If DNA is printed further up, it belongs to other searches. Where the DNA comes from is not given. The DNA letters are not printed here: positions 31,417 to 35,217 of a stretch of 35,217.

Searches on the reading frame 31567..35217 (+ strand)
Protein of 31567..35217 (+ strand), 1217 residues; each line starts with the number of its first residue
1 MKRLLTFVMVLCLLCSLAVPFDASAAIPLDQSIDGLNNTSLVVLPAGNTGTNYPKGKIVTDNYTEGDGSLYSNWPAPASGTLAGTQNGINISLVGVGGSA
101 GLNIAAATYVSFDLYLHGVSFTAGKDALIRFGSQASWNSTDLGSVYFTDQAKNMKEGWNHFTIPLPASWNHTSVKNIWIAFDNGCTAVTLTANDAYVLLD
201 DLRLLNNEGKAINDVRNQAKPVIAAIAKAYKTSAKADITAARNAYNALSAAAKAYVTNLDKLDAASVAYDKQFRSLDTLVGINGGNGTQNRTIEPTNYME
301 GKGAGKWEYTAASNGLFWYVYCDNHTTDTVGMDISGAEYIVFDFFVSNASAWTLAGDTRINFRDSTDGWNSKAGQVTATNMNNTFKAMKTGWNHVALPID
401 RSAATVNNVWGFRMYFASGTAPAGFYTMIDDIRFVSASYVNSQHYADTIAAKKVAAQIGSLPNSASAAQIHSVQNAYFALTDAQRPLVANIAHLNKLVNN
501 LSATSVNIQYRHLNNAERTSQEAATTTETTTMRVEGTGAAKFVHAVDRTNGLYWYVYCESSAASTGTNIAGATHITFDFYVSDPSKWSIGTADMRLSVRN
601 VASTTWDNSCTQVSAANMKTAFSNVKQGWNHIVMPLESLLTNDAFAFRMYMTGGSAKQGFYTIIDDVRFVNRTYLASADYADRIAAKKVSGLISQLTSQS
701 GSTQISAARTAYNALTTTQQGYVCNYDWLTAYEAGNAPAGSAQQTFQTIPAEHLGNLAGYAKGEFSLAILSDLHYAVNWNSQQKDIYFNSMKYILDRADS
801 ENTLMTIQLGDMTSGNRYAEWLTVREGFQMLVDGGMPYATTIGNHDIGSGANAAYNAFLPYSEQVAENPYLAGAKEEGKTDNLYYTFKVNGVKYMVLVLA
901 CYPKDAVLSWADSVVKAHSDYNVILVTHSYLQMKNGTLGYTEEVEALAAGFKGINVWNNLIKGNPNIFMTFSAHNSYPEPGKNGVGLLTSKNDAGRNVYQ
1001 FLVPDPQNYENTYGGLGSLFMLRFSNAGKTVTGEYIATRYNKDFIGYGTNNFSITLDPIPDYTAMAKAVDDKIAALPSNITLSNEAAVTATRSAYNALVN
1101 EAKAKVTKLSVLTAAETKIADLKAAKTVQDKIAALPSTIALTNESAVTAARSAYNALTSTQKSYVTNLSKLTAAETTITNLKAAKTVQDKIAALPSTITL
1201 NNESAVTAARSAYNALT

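Call 85: search_protein_families(library=pfam, proteins=[window:31567-35217:+], max_evalue=0.001)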
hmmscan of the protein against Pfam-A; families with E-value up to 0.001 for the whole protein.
window:31567-35217:+ (1217 aa): 1 family
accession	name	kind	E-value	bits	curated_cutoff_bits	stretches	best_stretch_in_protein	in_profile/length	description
PF00149.33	Metallophos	-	1.1e-05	26.4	21.5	1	767-936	3-163/191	Calcineurin-like phosphoesterase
